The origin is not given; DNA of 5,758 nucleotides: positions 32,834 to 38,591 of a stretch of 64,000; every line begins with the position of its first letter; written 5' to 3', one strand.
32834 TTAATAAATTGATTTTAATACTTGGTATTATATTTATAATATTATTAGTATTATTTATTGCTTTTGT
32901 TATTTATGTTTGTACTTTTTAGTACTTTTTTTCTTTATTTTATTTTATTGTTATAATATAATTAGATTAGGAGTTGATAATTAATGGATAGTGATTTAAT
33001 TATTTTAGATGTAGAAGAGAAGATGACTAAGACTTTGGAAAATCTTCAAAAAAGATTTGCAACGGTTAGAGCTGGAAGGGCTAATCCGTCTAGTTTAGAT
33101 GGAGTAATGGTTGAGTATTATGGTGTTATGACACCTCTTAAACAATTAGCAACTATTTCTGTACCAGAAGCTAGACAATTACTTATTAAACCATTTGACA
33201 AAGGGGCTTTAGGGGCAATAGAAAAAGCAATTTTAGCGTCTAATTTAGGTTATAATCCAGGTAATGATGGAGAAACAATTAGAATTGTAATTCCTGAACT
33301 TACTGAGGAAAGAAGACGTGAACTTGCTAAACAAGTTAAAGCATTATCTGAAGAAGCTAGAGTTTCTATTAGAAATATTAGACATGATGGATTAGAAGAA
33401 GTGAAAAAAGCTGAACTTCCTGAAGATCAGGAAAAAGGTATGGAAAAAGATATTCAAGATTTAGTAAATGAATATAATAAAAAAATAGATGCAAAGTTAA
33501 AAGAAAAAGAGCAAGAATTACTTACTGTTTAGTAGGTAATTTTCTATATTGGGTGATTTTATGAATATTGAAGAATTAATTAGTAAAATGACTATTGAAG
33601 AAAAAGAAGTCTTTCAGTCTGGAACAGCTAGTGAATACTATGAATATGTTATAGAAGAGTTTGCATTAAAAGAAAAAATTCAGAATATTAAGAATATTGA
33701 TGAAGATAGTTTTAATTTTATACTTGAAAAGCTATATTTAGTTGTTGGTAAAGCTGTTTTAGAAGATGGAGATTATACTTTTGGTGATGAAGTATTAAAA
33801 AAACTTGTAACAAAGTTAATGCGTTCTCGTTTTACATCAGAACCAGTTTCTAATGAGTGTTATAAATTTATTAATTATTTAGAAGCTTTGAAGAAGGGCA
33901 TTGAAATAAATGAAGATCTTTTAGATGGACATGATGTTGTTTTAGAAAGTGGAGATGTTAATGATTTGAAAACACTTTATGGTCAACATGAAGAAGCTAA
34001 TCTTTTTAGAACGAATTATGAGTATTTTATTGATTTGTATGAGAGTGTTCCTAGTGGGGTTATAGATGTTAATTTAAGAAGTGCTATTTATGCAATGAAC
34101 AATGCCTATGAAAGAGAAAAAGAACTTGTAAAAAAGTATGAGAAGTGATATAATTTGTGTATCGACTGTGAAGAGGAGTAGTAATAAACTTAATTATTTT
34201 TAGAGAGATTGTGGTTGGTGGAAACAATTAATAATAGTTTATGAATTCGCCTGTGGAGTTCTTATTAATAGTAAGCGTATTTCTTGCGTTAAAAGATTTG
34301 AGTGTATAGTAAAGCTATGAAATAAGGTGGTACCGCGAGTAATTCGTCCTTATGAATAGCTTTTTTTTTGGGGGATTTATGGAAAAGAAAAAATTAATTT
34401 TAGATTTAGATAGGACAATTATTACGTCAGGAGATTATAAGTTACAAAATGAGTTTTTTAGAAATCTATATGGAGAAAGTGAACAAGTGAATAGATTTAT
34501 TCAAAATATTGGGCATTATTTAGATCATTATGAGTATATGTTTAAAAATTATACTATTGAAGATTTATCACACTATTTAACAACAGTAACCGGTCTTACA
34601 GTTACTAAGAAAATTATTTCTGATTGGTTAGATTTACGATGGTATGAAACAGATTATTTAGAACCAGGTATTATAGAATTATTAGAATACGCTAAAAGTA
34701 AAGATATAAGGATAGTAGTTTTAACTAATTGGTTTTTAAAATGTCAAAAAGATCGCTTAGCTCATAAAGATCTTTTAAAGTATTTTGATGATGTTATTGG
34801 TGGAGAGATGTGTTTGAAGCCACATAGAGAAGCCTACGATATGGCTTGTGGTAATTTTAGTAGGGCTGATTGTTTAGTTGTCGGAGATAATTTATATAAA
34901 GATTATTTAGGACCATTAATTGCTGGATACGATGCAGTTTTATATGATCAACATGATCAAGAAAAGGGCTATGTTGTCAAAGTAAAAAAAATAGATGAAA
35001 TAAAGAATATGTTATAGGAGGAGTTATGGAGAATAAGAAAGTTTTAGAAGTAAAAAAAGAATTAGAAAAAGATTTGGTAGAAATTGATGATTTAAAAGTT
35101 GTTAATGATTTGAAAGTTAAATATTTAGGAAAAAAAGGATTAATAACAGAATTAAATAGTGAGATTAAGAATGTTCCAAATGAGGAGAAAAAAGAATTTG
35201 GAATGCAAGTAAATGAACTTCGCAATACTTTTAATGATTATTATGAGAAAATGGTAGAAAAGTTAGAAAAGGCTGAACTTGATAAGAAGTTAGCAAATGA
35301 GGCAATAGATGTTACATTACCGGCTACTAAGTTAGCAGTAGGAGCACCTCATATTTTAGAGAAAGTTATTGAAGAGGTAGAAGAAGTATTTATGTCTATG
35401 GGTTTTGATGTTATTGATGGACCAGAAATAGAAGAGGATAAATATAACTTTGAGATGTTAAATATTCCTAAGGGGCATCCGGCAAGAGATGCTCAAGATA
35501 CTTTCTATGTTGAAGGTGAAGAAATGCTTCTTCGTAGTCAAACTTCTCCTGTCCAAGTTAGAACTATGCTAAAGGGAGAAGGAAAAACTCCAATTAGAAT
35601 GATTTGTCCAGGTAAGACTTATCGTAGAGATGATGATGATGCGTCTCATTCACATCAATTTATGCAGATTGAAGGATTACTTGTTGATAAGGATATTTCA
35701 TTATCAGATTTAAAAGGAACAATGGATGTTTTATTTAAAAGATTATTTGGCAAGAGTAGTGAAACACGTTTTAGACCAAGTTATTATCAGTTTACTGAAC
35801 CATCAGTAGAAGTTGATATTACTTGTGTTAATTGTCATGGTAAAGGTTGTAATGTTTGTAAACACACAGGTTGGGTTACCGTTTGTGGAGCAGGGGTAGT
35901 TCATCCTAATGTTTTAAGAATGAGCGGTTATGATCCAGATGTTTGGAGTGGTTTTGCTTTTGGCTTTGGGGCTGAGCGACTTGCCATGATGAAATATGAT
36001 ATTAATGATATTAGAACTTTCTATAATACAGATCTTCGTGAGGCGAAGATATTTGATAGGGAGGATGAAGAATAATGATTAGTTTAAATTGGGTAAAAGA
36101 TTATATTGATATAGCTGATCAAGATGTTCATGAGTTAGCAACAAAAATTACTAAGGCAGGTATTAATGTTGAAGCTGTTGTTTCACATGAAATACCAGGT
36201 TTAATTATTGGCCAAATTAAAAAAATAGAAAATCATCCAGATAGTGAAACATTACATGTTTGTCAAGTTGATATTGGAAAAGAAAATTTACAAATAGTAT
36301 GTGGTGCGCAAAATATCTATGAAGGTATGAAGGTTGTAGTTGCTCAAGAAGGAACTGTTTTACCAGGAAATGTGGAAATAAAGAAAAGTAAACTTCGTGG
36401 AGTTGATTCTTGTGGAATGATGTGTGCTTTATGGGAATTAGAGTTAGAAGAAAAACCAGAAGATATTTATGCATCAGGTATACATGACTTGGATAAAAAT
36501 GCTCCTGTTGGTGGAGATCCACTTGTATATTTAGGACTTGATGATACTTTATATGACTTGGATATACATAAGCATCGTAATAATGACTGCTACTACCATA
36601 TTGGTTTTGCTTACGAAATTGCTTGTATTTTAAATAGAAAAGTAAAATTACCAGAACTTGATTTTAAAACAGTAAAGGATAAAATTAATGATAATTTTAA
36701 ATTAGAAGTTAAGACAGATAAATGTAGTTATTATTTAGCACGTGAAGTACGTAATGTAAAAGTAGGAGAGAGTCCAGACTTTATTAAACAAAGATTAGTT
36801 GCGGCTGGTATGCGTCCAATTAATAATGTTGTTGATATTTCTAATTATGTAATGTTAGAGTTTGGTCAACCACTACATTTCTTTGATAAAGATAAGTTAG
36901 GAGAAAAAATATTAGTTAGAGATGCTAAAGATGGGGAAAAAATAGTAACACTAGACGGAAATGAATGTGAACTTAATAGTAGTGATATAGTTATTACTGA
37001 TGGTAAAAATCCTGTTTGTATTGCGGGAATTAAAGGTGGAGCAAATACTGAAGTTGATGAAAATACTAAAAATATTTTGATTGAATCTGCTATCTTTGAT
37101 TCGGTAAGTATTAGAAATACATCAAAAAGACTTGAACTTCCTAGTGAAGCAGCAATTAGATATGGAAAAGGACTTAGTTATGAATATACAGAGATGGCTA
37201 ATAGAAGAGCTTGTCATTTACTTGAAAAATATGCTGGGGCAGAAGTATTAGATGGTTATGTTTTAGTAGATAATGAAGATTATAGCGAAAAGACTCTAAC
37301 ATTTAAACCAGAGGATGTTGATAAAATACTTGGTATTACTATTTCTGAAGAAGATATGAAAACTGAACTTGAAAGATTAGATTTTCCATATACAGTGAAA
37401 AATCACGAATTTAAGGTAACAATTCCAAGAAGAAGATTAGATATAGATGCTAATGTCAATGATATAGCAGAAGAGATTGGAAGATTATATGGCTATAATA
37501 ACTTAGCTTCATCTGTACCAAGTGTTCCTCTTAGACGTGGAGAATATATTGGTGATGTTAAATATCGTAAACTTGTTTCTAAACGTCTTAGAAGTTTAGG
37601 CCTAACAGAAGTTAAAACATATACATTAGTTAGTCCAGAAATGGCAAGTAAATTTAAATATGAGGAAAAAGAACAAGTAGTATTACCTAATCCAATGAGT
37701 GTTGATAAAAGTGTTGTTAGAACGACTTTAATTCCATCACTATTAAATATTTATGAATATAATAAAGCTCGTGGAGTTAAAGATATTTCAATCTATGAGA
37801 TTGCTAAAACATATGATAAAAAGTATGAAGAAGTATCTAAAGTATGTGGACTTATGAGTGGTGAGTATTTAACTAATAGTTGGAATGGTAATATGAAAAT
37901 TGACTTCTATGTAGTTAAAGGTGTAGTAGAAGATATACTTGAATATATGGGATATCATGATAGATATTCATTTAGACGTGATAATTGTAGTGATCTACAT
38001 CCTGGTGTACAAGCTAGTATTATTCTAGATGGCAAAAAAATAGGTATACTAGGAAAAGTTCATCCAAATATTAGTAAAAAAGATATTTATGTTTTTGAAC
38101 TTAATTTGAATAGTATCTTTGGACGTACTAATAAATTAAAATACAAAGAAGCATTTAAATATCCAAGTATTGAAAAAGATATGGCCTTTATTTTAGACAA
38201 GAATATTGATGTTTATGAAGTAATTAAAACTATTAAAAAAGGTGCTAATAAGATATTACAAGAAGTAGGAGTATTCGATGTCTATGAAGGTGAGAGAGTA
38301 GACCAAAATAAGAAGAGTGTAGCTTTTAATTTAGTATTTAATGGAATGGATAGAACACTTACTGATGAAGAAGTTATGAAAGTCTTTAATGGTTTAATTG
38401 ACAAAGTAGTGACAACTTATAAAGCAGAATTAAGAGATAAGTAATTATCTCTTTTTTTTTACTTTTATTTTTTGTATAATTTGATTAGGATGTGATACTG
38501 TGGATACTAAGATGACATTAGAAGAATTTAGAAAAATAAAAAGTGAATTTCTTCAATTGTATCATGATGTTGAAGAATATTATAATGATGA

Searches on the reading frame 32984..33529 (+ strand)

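Call 9: search_protein_families(library=pfam, proteins=[window:32984-33529:+])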
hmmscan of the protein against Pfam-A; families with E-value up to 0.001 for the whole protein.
window:32984-33529:+ (182 aa): 1 family
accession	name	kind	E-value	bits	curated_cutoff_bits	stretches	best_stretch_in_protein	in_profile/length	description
PF01765.24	RRF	-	9.2e-64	214.6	29.7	1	21-180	1-164/164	Ribosome recycling factor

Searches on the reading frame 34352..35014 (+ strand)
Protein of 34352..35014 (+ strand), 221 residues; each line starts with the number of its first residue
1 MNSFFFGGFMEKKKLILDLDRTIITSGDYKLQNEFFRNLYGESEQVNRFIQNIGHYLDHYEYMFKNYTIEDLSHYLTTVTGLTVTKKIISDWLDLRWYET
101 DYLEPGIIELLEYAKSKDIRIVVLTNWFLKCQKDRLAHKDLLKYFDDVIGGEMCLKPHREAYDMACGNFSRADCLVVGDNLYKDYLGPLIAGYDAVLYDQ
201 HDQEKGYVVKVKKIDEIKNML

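Call 9: search_protein_families(library=pfam, proteins=[window:34352-35014:+])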
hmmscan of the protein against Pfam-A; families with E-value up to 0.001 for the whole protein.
window:34352-35014:+ (221 aa): 4 families
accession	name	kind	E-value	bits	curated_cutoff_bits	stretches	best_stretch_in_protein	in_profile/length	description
PF00702.32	Hydrolase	-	8.3e-10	39.8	26.4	1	44-186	45-185/191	haloacid dehalogenase-like hydrolase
PF13419.12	HAD_2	-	4.7e-09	37.1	23.8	1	16-187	2-167/178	Haloacid dehalogenase-like hydrolase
PF13242.12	Hydrolase_like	-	1.4e-05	25.4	22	1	155-199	3-49/75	HAD-hyrolase-like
PF12710.13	HAD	-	0.00082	20.3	27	0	16-157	2-136/189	haloacid dehalogenase-like hydrolase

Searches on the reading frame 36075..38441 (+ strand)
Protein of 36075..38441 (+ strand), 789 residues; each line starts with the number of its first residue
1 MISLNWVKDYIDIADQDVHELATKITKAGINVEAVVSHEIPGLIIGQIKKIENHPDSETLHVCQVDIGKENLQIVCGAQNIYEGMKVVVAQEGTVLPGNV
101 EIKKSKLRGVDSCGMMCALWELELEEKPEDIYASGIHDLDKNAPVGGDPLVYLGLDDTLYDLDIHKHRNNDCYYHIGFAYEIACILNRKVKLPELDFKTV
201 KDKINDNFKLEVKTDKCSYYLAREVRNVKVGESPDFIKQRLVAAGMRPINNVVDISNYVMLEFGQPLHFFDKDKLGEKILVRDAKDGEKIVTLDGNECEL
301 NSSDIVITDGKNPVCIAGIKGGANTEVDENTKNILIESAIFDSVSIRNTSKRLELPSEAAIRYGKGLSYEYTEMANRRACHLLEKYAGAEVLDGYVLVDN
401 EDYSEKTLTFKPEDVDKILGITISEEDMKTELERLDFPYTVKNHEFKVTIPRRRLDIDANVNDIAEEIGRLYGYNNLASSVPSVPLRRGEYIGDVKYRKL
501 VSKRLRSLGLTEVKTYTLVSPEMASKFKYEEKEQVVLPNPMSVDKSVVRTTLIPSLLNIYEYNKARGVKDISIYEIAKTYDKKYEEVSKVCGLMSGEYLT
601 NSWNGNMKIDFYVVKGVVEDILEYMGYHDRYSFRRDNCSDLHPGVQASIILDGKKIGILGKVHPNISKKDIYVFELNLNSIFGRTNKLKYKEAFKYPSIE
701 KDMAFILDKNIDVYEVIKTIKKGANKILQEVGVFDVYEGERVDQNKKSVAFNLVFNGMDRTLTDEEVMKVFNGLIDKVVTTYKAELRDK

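Call 9: search_protein_families(library=pfam, proteins=[window:36075-38441:+])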
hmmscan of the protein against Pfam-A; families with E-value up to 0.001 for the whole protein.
window:36075-38441:+ (789 aa): 5 families
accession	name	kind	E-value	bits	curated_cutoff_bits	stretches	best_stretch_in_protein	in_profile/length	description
PF03483.22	B3_4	-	2.2e-63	213.4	29.3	1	216-388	1-174/174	B3/4 domain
PF17759.6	tRNA_synthFbeta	-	2.9e-52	177.7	22.4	1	479-678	3-214/214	Phenylalanyl tRNA synthetase beta chain CLM domain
PF03147.19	FDX-ACB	-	2.4e-27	95.6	31.1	1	695-787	2-94/94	Ferredoxin-fold anticodon binding domain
PF01588.26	tRNA_bind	-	7.7e-22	77.7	27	1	43-126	1-79/96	Putative tRNA binding domain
PF03484.21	B5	-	4.5e-16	59.2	28.6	1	409-474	2-67/67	tRNA synthetase B5 domain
